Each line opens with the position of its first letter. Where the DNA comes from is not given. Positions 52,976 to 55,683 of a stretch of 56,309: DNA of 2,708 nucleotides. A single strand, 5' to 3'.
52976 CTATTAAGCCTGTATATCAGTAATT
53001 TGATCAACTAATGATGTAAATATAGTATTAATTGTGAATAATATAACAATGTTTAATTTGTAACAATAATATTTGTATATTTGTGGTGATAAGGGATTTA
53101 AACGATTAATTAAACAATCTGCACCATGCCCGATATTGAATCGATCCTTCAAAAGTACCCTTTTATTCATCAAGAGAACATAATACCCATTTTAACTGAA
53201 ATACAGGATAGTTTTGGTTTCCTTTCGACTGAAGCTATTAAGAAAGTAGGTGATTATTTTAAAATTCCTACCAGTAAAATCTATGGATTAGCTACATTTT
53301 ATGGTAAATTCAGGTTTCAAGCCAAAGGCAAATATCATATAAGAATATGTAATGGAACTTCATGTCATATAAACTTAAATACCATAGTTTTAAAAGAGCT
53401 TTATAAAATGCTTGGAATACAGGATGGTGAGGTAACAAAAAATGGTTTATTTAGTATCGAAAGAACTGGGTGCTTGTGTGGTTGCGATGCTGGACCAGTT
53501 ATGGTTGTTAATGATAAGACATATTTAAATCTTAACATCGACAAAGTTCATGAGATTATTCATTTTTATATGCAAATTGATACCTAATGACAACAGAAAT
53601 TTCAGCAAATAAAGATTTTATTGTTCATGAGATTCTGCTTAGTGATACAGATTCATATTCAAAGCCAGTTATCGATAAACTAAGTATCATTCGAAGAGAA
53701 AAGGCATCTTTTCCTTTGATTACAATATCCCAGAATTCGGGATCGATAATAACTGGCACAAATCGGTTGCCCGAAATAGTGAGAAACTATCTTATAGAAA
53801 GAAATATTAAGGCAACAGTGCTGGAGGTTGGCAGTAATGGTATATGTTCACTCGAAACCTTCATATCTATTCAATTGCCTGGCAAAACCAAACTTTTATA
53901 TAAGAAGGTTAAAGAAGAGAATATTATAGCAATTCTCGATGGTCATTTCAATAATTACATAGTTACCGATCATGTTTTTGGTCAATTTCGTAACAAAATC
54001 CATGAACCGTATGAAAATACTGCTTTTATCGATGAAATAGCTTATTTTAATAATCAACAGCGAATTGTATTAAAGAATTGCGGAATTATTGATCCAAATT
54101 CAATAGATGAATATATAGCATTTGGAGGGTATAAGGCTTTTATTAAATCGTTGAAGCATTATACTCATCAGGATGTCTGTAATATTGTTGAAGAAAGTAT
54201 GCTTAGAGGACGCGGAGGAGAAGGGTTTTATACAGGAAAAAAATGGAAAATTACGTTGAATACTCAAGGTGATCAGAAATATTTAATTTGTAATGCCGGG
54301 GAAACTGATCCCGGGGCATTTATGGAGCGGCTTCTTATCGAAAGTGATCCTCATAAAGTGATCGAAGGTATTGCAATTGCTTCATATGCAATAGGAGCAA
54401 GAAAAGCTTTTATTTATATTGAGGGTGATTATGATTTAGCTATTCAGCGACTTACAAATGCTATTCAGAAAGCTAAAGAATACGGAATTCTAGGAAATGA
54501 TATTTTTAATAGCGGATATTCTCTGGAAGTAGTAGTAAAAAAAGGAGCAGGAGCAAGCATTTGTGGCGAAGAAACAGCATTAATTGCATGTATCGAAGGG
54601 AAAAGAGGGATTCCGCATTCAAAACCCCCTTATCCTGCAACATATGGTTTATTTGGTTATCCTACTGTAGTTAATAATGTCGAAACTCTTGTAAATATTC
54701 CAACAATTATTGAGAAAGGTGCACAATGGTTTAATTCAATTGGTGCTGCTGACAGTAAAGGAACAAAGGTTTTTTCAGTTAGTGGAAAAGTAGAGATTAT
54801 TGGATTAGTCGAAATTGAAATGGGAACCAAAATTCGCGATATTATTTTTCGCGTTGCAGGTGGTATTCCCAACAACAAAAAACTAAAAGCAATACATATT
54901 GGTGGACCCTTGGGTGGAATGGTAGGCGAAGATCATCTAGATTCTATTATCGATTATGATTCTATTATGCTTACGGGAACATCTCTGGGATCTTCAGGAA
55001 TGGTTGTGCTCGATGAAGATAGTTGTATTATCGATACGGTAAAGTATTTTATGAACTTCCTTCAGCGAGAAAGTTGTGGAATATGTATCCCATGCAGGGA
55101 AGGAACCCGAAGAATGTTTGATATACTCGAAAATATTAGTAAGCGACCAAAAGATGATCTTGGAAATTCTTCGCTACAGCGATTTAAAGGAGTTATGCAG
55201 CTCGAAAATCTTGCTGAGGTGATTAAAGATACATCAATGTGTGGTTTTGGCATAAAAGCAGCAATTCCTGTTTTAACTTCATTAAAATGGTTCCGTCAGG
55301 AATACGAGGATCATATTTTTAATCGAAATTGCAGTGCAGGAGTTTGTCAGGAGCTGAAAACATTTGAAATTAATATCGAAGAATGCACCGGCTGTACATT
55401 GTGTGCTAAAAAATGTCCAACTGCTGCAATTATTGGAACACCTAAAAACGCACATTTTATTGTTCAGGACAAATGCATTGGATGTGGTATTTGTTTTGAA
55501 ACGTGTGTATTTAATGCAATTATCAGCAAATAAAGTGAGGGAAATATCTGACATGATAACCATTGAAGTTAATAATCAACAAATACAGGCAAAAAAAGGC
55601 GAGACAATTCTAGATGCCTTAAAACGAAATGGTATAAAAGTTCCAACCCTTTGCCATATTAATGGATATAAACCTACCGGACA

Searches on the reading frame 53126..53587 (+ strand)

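Call 7: search_protein_families(library=pfam, proteins=[window:53126-53587:+])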
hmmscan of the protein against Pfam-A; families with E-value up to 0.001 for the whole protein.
window:53126-53587:+ (153 aa): 1 family
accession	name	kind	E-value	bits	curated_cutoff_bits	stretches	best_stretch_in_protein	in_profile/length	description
PF01257.25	2Fe-2S_thioredx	-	2.5e-43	147.8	24.8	1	4-146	1-142/145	Thioredoxin-like [2Fe-2S] ferredoxin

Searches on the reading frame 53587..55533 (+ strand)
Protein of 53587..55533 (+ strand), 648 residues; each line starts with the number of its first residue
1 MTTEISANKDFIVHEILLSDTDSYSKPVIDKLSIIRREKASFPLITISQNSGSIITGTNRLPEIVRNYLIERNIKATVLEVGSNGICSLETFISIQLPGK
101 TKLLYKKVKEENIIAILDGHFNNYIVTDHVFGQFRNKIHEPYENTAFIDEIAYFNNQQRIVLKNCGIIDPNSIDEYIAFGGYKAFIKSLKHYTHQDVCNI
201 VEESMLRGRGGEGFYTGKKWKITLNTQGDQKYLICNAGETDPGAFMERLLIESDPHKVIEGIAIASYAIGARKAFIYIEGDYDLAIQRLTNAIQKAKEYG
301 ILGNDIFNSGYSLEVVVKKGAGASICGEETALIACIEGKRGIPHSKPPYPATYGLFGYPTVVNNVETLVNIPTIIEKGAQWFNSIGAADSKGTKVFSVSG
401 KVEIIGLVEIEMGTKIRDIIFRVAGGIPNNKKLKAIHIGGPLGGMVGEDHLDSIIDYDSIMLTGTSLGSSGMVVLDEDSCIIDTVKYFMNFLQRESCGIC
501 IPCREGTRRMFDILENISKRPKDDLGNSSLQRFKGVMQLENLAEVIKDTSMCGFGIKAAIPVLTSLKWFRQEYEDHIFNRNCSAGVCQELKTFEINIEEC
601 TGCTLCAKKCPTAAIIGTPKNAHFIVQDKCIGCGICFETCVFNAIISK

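Call 7: search_protein_families(library=pfam, proteins=[window:53587-55533:+])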
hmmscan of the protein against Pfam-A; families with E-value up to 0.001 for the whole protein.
window:53587-55533:+ (648 aa): 9 families
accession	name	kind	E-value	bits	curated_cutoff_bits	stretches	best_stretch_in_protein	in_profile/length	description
PF01512.22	Complex1_51K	-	1.1e-43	149.1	31.2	1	201-372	1-149/150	Nuo51 FMN-binding domain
PF10589.14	NADH_4Fe-4S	-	7.8e-23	80.6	23.5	1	484-576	2-85/85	NADH-ubiquinone oxidoreductase-F iron-sulfur binding region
PF14697.11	Fer4_21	-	8.5e-09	35.9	35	1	595-644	3-56/59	4Fe-4S dicluster domain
PF00037.32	Fer4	-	1.1e-07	31.8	21.1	2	594-615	2-23/24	4Fe-4S binding domain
PF13237.11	Fer4_10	-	2.7e-06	27.6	25.5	1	595-640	4-52/53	4Fe-4S dicluster domain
PF12837.12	Fer4_6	-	4.3e-06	26.9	25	1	625-645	4-24/24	4Fe-4S binding domain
PF13187.11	Fer4_9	-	5.1e-06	26.9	27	1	599-643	1-50/52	4Fe-4S dicluster domain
PF12838.12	Fer4_7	-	0.00015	22.6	27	0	589-614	27-52/52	4Fe-4S dicluster domain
PF12797.12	Fer4_2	-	0.00016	21.9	24.5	0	624-640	4-20/22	4Fe-4S binding domain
